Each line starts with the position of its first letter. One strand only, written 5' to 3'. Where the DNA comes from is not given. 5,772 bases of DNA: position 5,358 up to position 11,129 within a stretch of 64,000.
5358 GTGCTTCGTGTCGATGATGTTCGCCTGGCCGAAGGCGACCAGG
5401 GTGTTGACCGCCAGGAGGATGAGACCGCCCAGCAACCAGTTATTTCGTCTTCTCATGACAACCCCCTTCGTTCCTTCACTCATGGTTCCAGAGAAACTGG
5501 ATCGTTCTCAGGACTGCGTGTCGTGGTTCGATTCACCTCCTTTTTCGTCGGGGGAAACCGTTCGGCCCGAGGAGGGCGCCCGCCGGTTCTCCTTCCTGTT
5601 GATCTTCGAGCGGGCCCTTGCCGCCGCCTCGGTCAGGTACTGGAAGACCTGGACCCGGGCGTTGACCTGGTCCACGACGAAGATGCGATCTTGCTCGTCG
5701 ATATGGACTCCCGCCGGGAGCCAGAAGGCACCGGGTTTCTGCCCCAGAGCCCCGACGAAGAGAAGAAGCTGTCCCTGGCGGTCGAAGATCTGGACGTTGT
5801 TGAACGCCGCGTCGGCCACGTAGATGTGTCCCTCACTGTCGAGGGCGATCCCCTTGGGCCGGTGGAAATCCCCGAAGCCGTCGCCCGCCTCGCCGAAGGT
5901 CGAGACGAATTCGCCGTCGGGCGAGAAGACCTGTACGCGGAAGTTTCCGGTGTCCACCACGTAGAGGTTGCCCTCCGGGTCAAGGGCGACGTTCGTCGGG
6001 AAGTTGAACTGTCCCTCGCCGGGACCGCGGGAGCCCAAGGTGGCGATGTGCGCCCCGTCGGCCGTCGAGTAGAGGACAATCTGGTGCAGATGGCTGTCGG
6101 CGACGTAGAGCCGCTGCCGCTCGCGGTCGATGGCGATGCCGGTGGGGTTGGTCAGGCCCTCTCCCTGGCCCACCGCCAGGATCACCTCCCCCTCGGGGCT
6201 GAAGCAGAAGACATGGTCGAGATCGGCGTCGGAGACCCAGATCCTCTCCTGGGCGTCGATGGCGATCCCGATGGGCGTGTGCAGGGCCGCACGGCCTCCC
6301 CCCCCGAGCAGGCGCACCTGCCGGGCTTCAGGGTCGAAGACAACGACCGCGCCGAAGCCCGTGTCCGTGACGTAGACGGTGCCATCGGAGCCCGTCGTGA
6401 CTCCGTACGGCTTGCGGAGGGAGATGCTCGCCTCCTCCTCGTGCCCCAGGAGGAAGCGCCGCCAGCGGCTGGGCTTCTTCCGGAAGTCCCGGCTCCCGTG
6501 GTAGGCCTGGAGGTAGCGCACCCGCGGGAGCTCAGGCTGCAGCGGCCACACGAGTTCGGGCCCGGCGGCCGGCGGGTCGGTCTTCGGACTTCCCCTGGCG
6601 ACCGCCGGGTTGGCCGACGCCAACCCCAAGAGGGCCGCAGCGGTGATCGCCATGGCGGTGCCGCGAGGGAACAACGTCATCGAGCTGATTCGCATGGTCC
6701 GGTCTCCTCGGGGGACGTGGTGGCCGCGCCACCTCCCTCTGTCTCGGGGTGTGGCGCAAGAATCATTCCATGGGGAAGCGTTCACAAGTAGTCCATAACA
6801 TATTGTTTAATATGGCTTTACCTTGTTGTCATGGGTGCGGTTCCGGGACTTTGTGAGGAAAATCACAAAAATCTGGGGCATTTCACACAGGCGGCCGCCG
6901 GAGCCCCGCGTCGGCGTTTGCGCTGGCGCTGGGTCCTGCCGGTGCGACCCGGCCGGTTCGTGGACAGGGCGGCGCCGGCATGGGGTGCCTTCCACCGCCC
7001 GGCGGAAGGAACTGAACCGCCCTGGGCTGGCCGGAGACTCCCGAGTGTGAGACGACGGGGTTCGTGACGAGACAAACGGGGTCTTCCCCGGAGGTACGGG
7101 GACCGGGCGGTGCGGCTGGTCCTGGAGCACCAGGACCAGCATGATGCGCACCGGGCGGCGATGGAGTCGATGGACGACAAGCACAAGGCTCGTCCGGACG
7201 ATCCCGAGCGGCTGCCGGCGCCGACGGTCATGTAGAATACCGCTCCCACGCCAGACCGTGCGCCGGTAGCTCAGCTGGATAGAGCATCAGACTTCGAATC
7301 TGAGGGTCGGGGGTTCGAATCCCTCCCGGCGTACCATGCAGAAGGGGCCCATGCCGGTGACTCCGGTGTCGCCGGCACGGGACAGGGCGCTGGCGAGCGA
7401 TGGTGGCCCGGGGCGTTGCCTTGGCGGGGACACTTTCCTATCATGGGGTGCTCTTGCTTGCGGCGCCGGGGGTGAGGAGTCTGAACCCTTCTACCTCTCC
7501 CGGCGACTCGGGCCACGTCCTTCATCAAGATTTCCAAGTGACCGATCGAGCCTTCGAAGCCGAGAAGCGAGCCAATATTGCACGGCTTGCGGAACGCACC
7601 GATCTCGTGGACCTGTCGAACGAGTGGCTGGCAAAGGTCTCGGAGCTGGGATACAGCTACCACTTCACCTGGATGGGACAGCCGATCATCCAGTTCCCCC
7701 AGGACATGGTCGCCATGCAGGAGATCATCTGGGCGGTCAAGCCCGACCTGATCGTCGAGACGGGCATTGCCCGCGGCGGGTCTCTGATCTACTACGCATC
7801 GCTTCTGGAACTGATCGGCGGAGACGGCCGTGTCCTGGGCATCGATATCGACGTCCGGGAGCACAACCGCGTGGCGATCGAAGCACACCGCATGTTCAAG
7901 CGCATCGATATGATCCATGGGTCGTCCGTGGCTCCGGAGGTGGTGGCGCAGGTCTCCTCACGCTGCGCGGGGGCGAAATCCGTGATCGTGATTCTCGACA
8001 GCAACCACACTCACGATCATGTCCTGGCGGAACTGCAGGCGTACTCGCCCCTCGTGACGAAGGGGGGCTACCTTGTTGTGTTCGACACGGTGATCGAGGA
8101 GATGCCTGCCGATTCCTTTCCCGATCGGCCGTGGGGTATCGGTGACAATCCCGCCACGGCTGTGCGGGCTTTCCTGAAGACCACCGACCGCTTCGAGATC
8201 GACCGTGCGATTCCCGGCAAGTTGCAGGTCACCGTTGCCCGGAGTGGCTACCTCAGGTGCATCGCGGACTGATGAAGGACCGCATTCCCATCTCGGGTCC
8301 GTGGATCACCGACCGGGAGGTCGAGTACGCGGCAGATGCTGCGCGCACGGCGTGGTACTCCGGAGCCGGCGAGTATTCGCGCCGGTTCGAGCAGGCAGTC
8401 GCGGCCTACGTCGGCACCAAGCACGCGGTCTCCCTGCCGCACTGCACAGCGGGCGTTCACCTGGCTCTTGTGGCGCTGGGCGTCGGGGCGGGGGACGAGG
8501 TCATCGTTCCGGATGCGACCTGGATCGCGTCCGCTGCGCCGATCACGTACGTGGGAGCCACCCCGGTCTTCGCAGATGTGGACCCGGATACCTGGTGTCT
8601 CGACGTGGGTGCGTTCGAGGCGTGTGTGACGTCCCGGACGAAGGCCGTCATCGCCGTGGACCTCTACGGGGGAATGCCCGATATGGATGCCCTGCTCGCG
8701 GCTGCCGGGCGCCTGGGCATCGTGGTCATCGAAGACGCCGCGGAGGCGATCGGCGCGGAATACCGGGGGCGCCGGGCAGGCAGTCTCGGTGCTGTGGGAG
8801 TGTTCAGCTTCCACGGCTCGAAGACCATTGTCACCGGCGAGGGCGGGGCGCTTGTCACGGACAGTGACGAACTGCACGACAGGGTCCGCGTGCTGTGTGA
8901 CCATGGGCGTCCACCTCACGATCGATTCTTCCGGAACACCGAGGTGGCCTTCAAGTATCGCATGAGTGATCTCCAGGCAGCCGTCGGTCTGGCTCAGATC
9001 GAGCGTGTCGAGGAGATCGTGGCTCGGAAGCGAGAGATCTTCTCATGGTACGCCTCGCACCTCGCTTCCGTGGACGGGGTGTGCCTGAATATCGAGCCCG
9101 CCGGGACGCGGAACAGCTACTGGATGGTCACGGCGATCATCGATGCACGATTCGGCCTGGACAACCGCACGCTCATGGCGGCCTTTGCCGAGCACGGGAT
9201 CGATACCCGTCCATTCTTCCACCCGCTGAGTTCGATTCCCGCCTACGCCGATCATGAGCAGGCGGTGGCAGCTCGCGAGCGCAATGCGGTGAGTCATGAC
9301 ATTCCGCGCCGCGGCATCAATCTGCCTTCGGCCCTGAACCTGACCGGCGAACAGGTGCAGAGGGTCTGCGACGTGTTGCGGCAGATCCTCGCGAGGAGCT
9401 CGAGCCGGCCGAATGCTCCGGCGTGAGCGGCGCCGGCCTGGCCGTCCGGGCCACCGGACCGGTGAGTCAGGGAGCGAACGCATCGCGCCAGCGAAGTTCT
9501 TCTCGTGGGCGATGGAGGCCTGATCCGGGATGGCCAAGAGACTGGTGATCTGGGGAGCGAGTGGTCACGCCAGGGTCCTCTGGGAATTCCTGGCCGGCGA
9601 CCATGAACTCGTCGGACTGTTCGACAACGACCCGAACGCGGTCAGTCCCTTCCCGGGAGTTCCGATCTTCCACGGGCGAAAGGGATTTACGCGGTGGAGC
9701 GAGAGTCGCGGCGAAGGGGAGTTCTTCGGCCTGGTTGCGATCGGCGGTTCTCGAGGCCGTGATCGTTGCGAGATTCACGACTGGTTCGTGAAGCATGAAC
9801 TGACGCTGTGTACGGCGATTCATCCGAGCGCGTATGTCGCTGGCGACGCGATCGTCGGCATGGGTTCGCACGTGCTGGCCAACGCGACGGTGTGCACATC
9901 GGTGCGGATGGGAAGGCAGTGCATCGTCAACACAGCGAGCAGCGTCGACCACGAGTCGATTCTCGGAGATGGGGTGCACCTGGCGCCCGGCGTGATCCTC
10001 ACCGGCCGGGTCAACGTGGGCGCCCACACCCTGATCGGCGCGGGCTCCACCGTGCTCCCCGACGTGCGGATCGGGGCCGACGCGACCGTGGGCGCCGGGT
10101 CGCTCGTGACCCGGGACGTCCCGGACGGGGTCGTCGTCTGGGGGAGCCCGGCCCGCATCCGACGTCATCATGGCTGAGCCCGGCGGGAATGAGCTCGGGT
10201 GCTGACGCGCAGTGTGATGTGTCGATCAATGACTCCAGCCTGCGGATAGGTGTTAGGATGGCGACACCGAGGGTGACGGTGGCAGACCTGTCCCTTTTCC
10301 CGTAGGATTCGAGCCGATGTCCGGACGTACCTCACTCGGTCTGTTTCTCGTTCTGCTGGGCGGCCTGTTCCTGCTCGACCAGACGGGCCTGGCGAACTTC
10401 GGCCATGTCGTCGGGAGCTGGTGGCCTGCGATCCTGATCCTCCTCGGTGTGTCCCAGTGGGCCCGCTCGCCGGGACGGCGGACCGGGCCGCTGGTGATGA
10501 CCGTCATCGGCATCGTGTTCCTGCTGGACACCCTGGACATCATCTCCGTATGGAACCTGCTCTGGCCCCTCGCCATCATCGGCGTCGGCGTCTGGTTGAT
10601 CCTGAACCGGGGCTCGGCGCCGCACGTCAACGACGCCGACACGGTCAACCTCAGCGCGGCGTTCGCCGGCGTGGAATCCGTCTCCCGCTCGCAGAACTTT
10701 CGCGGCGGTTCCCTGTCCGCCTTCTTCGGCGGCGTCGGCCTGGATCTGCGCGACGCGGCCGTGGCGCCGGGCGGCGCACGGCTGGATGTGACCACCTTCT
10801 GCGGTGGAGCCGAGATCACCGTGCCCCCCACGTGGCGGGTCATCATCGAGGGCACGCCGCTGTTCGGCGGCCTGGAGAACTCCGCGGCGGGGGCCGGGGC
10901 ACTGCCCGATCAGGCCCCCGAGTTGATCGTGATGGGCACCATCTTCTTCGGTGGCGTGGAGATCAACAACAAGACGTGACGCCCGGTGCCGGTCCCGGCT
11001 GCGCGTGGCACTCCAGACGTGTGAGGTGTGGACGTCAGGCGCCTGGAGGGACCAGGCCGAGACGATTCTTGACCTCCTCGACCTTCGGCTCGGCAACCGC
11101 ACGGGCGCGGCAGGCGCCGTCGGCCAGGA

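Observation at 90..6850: Five-gene NHL / cytochrome / outer-membrane-barrel operon: candidate non-canonical porin-cytochrome electron conduit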

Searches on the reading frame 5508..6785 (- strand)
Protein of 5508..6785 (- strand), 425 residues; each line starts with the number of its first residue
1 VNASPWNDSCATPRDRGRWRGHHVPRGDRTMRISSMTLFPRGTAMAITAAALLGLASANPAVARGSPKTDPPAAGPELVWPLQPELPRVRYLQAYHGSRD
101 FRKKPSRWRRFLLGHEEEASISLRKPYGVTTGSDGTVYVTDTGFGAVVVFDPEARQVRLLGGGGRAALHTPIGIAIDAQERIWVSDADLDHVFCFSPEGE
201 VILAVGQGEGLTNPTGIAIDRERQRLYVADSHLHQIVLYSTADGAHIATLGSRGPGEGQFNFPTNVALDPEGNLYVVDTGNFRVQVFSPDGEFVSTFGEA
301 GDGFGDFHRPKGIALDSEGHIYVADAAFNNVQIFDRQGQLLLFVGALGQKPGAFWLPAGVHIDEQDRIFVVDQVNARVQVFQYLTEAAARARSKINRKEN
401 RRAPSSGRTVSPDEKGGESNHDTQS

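Call 3: search_protein_families(library=pfam, proteins=[window:5508-6785:-], max_evalue=0.1)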
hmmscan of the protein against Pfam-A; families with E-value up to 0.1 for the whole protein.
window:5508-6785:- (425 aa): 14 families
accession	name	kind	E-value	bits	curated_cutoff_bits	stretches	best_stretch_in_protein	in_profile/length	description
PF01436.27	NHL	-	4.6e-33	112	20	5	260-287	1-28/28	NHL repeat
PF17170.10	DUF5128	-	2.8e-17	63.3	22.9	3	318-381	53-117/321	6-bladed beta-propeller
PF08450.18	SGL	-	6.4e-17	62.4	26.3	3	208-294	130-217/246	SMP-30/Gluconolactonase/LRE-like region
PF25021.1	TEN_NHL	-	1.9e-12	47.3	27.1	1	307-346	141-178/357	Teneurin NHL domain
PF06739.17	SBBP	-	5.1e-10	39.6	20.5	0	262-277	14-29/38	Beta-propeller repeat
PF01731.26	Arylesterase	-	6.1e-08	33.2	21.3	1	208-240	50-82/86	Arylesterase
PF24684.1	Vgb_lyase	-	9.2e-06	25.1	50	1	124-340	13-213/290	Virginiamycin B lyase family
PF22701.2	Mala_s_1-like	-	0.00027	21.2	27.5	0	264-324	91-146/195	Mal s 1 allergenic protein-like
PF06977.17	SdiA-regulated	-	0.0016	18.1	21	0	267-323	178-238/249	SdiA-regulated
PF20067.5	SSL_N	-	0.0051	17.1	18.9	0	308-326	21-39/46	Strictosidine synthase-like, N-terminal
PF03022.22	MRJP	-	0.0071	16.2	19.8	0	131-153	74-96/288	Major royal jelly protein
PF07494.17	Reg_prop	-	0.0087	16.6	20.4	0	173-185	9-21/24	Two component regulator propeller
PF10282.15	Lactonase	-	0.034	13.8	21.7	0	199-276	24-159/344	Lactonase, 7-bladed beta-propeller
PF05787.19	PhoX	-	0.036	13.6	24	0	237-298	406-469/515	Alkaline phosphatase PhoX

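Call 4: search_protein_families(library=ncbifam, proteins=[window:5508-6785:-], max_evalue=0.1)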
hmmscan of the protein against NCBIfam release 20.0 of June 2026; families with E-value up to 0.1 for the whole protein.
window:5508-6785:- (425 aa): 7 families
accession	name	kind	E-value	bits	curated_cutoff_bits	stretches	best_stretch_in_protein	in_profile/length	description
NF035926.1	scyF_NHL_VPEP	equivalog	3.3e-48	164.7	350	3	212-343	152-282/376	scytonemin biosynthesis PEP-CTERM protein ScyF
NF033206.1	ScyE_fam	subfamily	1.1e-13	51.5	80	2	209-291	250-327/333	ScyD/ScyE family protein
NF047780.1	LIC12708_fam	subfamily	7.7e-11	41.5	150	2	229-297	150-220/391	LIC_12708 family protein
TIGR02604.1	Piru_Ver_Nterm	subfamily_domain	0.00015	21.2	122.2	0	117-141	319-338/367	PVC-type heme-binding CxxCH protein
TIGR03866.1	PQQ_ABC_repeats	subfamily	0.00026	20.1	287.3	0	179-278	10-101/310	PQQ-dependent catabolism-associated beta-propeller protein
NF052280.1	7_blade_YncE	equivalog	0.0013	17.7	400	1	136-246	140-250/338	7-bladed beta-propeller protein YncE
TIGR02276.1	beta_rpt_yvtn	repeat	0.012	15.5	27.85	0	134-157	3-26/42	beta-propeller repeat protein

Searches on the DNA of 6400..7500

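Call 88: search_rna_families(source=window, start=6400, end=7500, threshold=evalue, max_evalue=1)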
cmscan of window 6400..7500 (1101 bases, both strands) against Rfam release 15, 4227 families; matches with E-value up to 1: 3.
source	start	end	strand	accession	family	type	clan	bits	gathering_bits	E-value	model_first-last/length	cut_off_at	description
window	7260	7333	+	RF00005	tRNA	Gene; tRNA;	CL00001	70.8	29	3.3e-15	1-71/71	no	tRNA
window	7260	7334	-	RF04354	Plastid-ycf2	Cis-reg;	-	24.2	65.7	0.023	1-75/75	no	Plastid-ycf2 5UTR RNA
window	6556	6618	-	RF03780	mir-3389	Gene; miRNA;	-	23.5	75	0.13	1-69/69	no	mir-3389 microRNA precursor family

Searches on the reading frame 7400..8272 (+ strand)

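Call 75: search_protein_families(library=pfam, proteins=[window:7400-8272:+], max_evalue=0.001)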
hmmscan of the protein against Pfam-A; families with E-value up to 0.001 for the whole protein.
window:7400-8272:+ (290 aa): 2 families
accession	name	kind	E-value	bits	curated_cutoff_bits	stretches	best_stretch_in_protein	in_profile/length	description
PF04989.18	RMNT_CmcI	-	4.6e-88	294.7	23.2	1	84-286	2-204/206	Rhamnosyl O-methyltransferase/CmcI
PF13578.12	Methyltransf_24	-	1.5e-09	39.1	26.3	1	119-227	1-102/105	Methyltransferase domain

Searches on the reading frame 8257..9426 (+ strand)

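Call 75: search_protein_families(library=pfam, proteins=[window:8257-9426:+], max_evalue=0.001)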
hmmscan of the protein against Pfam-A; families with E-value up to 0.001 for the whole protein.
window:8257-9426:+ (389 aa): 2 families
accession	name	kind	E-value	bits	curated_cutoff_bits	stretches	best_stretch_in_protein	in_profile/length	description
PF01041.23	DegT_DnrJ_EryC1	-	8.7e-115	384.2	19.8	1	17-374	3-359/360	DegT/DnrJ/EryC1/StrS aminotransferase family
PF00155.27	Aminotran_1_2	-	4e-06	26.7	19.7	1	36-132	39-151/361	Aminotransferase class I and II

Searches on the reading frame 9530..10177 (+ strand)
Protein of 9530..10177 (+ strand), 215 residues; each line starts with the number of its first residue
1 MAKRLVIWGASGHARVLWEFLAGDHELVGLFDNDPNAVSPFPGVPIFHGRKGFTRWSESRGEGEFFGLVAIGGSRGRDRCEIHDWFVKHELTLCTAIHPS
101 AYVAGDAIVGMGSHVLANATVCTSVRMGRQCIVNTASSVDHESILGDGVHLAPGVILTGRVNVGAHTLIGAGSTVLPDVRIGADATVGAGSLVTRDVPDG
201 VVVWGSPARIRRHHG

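Call 75: search_protein_families(library=pfam, proteins=[window:9530-10177:+], max_evalue=0.001)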
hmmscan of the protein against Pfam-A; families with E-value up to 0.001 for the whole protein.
window:9530-10177:+ (215 aa): 4 families
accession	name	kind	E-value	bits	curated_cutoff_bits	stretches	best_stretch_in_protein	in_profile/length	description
PF00132.30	Hexapep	-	1.1e-16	60.1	27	1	161-195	2-36/36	Bacterial transferase hexapeptide (six repeats)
PF14602.12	Hexapep_2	-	2.3e-06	27.7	27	1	161-195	2-34/34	Hexapeptide repeat of succinyl-transferase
PF25084.1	LbH_EIF2B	-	2.3e-05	24.8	54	1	98-189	13-101/105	EIF2B subunit epsilon LbH domain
PF17836.7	PglD_N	-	3.6e-05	24.7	23.4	1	4-79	1-73/78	PglD N-terminal domain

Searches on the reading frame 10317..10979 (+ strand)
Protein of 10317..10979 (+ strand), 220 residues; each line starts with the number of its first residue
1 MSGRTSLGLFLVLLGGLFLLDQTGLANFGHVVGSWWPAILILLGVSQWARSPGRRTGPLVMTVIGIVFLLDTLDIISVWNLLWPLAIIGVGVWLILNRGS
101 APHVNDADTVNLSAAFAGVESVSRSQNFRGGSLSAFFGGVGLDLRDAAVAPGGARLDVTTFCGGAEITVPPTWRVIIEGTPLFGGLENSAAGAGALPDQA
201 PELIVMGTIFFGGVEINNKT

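Call 75: search_protein_families(library=pfam, proteins=[window:10317-10979:+], max_evalue=0.001)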
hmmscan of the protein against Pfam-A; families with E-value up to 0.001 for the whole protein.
window:10317-10979:+ (220 aa): 3 families
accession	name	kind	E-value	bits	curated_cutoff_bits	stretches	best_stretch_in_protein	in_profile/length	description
PF22570.1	LiaF-TM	-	2.4e-19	70.4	27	1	7-99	2-95/98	LiaF transmembrane domain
PF18917.5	LiaI-LiaF-like_TM1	-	7.8e-14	51.9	27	2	7-46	3-40/42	LiaI-LiaF-like transmembrane region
PF09922.15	LiaF-like_C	-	0.00029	21.2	29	1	127-187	13-73/114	Cell wall-active antibiotics response LiaF, C-terminal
